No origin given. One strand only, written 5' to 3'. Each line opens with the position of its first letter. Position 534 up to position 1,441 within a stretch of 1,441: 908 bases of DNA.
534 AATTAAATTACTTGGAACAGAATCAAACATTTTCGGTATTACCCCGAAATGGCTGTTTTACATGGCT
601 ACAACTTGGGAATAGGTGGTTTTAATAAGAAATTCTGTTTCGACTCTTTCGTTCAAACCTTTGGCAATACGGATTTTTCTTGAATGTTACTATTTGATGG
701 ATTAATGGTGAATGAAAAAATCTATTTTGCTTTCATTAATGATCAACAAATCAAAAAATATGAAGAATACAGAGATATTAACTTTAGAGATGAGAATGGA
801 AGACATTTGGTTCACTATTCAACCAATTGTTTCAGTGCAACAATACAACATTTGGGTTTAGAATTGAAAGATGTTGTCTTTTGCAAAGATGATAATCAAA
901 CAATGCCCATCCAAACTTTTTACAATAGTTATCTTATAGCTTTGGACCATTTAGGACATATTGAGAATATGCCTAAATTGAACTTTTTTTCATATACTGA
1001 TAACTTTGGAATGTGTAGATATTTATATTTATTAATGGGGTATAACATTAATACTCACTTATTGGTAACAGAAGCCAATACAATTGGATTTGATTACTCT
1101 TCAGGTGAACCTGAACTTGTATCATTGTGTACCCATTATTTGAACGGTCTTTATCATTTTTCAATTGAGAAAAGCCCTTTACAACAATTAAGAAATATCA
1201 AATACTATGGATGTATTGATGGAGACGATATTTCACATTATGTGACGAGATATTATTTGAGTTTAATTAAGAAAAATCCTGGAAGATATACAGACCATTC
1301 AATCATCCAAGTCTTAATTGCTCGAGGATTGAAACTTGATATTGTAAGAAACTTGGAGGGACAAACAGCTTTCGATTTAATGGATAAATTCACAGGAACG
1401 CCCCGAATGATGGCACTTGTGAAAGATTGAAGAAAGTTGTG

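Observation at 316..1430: Tandem pair of divergent, non-canonical ankyrin-repeat-like genes (eukaryotic-like, effector-type)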

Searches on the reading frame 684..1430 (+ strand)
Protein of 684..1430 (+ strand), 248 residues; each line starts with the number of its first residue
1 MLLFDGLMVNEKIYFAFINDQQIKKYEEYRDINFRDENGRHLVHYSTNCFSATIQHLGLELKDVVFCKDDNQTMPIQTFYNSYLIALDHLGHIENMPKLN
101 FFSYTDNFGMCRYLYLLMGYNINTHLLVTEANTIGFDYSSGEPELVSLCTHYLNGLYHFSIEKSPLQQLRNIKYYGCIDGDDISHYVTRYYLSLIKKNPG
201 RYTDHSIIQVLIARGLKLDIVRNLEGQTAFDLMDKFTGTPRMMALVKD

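Call 3: search_protein_families(library=pfam, proteins=[window:684-1430:+], max_evalue=10)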
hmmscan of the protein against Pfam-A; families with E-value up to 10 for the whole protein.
window:684-1430:+ (248 aa): 1 family
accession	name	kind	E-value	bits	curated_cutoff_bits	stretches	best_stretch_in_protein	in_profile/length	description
PF09940.16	DUF2172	-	0.034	15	27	0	140-179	51-90/92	Domain of unknown function (DUF2172)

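Call 7: find_homologous_proteins(query=window:684-1430:+, max_evalue=0.01)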
Query window:684-1430:+ (248 aa): 2 proteins with E <= 0.01 among 95 candidates.
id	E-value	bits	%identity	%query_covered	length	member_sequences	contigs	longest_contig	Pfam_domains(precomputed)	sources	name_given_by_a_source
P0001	3.0e-161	553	100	97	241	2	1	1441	-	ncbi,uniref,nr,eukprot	ncbi:predicted protein [Naegleria gruberi]|uniref:Predicted protein n=1 Tax=Naegleria gruberi TaxID=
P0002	4.3e-76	274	54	97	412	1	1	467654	-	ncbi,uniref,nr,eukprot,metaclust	ncbi:predicted protein [Naegleria gruberi]|uniref:Predicted protein n=1 Tax=Naegleria gruberi TaxID=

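Call 14: find_encoding_contigs(protein=P0002, flank=10000, max_places=4)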
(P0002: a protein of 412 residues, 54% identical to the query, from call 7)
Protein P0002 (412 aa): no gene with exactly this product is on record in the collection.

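Call 18: search_protein_families(library=pfam, proteins=[P0002], max_evalue=10)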
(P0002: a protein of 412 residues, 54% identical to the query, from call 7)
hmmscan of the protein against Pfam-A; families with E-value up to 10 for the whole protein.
P0002 (412 aa): 0 families

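Call 19: find_homologous_proteins(query=P0002, max_evalue=10)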
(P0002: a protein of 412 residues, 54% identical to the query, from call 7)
Query P0002 (412 aa): 3 proteins with E <= 10 among 3049 candidates.
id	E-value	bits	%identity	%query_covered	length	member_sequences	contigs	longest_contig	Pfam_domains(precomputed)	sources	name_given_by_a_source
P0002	5.8e-279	943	100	100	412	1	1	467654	-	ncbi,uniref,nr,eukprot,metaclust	ncbi:predicted protein [Naegleria gruberi]|uniref:Predicted protein n=1 Tax=Naegleria gruberi TaxID=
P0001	7.9e-74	267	53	58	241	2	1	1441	-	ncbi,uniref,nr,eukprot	ncbi:predicted protein [Naegleria gruberi]|uniref:Predicted protein n=1 Tax=Naegleria gruberi TaxID=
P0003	4.5e-67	245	40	89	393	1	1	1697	-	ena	-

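Call 21: find_encoding_contigs(protein=P0003, flank=5000)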
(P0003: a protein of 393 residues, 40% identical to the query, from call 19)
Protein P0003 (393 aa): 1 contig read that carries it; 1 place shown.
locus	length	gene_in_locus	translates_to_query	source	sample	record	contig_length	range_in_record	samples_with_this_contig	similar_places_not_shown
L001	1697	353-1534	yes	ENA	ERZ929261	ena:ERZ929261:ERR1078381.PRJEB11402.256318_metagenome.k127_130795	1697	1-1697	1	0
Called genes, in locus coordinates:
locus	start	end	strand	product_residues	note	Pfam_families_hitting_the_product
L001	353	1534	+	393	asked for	-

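Call 26: search_solved_structures(query=A1, max_evalue=10, show_alignments=3)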
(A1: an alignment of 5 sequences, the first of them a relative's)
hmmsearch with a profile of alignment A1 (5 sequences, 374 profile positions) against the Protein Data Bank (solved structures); distinct sequences matched with E-value up to 10: 3.
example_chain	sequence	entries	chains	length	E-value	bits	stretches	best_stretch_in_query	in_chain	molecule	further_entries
5cea_A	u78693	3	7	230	0.32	13.3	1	277-320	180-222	Bd3460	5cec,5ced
5cer_B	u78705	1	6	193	0.69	12.2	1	277-318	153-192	Bd3460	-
3ehq_A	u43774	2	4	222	0.77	12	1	275-312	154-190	Osteoclast-stimulating factor 1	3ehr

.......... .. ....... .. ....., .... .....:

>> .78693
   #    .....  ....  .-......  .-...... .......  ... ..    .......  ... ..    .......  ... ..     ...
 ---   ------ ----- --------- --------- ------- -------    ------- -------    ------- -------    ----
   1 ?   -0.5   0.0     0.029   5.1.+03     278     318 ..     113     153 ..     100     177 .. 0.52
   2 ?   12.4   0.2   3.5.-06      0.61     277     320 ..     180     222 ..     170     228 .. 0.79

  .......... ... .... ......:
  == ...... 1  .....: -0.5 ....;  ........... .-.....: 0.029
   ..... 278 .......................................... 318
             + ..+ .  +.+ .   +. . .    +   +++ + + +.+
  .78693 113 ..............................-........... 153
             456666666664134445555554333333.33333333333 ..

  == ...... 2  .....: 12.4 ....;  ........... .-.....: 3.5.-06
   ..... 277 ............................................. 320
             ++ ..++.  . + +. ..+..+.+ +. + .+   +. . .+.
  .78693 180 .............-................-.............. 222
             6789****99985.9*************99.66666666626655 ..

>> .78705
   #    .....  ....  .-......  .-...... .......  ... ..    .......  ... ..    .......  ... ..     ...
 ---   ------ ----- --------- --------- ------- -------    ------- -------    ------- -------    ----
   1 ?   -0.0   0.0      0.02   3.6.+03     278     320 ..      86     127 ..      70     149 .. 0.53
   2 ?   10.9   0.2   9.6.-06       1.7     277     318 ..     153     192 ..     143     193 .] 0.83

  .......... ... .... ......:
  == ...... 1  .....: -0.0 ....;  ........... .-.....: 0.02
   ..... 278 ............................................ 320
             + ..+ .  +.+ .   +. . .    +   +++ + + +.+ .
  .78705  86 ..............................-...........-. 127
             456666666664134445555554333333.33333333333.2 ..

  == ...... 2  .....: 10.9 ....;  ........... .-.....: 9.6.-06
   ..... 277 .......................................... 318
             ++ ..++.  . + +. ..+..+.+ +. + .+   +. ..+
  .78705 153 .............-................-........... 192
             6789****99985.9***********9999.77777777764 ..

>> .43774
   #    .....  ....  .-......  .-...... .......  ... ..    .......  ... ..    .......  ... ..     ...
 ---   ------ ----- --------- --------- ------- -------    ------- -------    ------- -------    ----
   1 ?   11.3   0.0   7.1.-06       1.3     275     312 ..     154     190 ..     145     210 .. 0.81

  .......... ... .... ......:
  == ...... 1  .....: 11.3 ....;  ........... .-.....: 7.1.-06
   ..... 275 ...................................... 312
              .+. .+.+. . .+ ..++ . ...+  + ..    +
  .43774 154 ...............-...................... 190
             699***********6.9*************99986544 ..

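Call 27: search_protein_representatives(protein=P0002)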
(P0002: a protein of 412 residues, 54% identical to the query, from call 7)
Query: 412 residues. Proteins with E-value up to 0.001 (for the whole library): 8; up to 1e-10: 6; up to 1e-30: 4. The best 8 are listed.
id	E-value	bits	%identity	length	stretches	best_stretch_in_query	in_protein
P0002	1.8e-279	942.8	100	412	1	1-412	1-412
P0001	2.5e-74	267.3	56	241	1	101-340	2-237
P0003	1.4e-67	245.0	43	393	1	36-389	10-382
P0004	1.6e-46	175.7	35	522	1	11-410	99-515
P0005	3.7e-18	82.3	32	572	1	15-407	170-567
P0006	8.7e-12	61.3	29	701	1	12-355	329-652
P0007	2.4e-09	53.3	29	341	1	122-407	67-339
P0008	3.7e-05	39.5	28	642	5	137-249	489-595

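Call 28: search_protein_families(library=pfam, proteins=[P0003, P0004, P0005, P0006, P0007, P0008], max_evalue=1)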
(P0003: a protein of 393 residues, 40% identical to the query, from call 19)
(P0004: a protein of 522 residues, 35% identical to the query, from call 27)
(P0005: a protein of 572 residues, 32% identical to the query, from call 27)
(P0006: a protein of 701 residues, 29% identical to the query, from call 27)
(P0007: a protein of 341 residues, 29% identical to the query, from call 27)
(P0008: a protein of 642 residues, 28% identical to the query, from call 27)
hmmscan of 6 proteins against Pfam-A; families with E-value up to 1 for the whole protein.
P0003 (393 aa): 0 families

P0004 (522 aa): 1 family
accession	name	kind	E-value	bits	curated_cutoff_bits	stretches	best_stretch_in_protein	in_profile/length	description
PF23344.1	ZP-N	-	0.12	13.1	24.7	1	447-500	30-80/101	ZP-N domain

P0005 (572 aa): 1 family
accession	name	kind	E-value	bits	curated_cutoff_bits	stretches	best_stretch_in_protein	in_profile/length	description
PF25186.1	Tad4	-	0.19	12.5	25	1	169-222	18-71/113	Type I Thoeris inhibitor Tad4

P0006 (701 aa): 0 families

P0007 (341 aa): 0 families

P0008 (642 aa): 6 families
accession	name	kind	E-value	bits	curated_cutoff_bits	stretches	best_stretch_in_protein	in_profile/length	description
PF18296.6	MID_MedPIWI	-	1e-14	55.3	26.2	0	105-135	13-43/191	MID domain of medPIWI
PF00545.25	Ribonuclease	-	4e-08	34.1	24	0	84-109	61-87/98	ribonuclease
PF24804.1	DUF7705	-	1.1e-07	31.4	29.2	0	28-76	118-166/464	Domain of unknown function (DUF7705)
PF03013.19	Pyr_excise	-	3.1e-06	27.9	23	0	101-127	37-63/81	Pyrimidine dimer DNA glycosylase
PF08856.16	DUF1826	-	1.3e-05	25.6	22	0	66-80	179-193/202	Protein of unknown function (DUF1826)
PF14176.11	YxiJ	-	3.1e-05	24.9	27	0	76-117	25-66/109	YxiJ-like protein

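Call 30: predict_structure(alignment_id=A1)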
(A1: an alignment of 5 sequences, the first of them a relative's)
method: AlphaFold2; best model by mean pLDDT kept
length: 412 residues; sequences in the alignment: 5
mean_pLDDT: 38.9   pTM: 0.31
mean pLDDT of the five models: 38.9, 35.0, 34.8, 34.7, 32.2
residues with pLDDT >= 90: 0; 70-90: 0; 50-70: 69; < 50: 343
segments of 3 or more residues with pLDDT < 50: 1-150, 152-227, 229-236, 245-249, 258-274, 297-300, 332-412
pLDDT, mean of each block of 10 residues (from residue 1): 38 42 37 36 45 36 29 28 30 29 39 38 34 35 44 45 29 36 37 33 40 34 42 48 50 51 33 47 60 51 51 57 59 39 38 30 29 28 29 27 32 38
secondary structure, 60 per line:
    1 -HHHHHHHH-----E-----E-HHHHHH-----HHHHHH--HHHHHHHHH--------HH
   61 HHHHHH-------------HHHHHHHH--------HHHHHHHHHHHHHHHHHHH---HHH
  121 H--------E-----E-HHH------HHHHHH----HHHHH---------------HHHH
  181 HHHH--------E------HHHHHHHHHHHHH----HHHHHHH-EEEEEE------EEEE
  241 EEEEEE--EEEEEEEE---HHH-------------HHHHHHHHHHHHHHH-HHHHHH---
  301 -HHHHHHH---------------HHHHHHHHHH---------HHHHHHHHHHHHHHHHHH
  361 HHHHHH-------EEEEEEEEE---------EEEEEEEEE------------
elements in order: H2-9 H23-28 H34-39 H42-50 H59-66 H80-87 H96-114 H118-121 H147-152 H157-161 H177-184 H200-212 H217-223 E225-230 E237-246 E249-256 H276-290 H292-297 H302-308 H324-333 H343-366 E374-382 E392-400

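Call 32: find_homologous_proteins(query=A2, max_evalue=1)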
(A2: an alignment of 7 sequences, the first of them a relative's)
Query A2 (7 sequences) (412 aa, profile of the alignment): 5 proteins with E <= 1 among 8000 candidates.
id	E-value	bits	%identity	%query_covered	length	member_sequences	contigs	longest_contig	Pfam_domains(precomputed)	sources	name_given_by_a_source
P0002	7.5e-161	554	100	100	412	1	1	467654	-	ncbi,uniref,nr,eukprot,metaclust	ncbi:predicted protein [Naegleria gruberi]|uniref:Predicted protein n=1 Tax=Naegleria gruberi TaxID=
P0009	4.8e-139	482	52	95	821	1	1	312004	-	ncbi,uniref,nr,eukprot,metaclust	ncbi:predicted protein [Naegleria gruberi]|uniref:Predicted protein n=1 Tax=Naegleria gruberi TaxID=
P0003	8.0e-139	481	40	89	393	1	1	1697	-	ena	-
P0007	1.4e-110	388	26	70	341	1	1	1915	-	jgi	-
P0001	2.6e-106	374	53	58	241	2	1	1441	-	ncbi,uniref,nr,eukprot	ncbi:predicted protein [Naegleria gruberi]|uniref:Predicted protein n=1 Tax=Naegleria gruberi TaxID=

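Call 33: search_solved_structures(query=A2, max_evalue=10, show_alignments=0)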
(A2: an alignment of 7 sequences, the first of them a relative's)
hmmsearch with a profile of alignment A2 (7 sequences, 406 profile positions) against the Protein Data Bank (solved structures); distinct sequences matched with E-value up to 10: 47.
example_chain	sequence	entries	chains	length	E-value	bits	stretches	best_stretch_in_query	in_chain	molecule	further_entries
4hqd_A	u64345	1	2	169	0.0001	24.8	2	123-183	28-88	Engineered Protein OR265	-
5cea_A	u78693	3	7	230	0.0011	21.3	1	301-341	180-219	Bd3460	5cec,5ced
5cer_B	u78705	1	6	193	0.0015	21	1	301-339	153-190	Bd3460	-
5hs0_A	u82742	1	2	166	0.0033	19.8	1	297-343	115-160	Ankyrin domain protein ank1C4_7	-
4gpm_A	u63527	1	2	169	0.0067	18.8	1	123-183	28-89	Engineered Protein OR264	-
1n0r_A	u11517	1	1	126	0.0074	18.7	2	123-184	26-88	4 ankyrin repeats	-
7t6p_A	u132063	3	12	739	0.037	16.4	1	15-78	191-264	Transient receptor potential cation channel subfamily V member 5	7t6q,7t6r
7t6j_A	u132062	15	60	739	0.038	16.3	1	15-78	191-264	Transient receptor potential cation channel subfamily V member 5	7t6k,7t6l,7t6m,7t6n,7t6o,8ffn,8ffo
6b5v_A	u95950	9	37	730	0.039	16.3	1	15-78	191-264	Transient receptor potential cation channel subfamily V member 5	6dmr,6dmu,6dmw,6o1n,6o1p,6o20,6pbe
6o1u_A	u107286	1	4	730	0.039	16.3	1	15-78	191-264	Transient receptor potential cation channel subfamily V member 5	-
7ddx_A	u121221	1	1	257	0.042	16.2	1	15-87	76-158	KN motif and ankyrin repeat domains 1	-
5yay_A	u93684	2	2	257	0.056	15.8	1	15-87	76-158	KN motif and ankyrin repeat domains 1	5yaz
5ybe_A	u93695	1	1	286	0.069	15.5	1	15-87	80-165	Kank1 protein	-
2rfa_A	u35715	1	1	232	0.12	14.6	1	15-76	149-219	Transient receptor potential cation channel subfamily V member 6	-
12ag_A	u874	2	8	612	0.14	14.4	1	15-83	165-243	Transient receptor potential cation channel subfamily V member 6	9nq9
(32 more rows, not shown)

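Call 35: find_encoding_contigs(protein=P0009, flank=10000, max_places=3)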
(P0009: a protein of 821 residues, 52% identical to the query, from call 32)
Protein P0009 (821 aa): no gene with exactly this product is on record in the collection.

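Call 36: find_encoding_contigs(protein=P0007, flank=5000, max_places=3)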
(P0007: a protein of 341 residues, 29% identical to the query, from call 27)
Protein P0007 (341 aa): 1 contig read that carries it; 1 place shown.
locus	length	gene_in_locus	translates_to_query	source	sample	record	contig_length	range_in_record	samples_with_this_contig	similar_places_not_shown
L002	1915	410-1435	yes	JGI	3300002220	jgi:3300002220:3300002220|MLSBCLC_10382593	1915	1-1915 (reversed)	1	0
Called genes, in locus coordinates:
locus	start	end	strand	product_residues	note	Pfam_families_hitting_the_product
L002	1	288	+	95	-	?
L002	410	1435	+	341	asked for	-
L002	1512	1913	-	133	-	?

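Call 40: search_protein_families(library=pfam, proteins=[P0009], max_evalue=10)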
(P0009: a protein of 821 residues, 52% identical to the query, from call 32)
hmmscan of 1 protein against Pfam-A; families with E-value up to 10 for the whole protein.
P0009 (821 aa): 2 families
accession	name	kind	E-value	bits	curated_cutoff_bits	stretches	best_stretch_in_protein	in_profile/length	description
PF13637.12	Ank_4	-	0.074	13.9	22.7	0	722-747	11-35/50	Ankyrin repeats (many copies)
PF12937.12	F-box-like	-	0.18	12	24.3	1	10-32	1-22/47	F-box-like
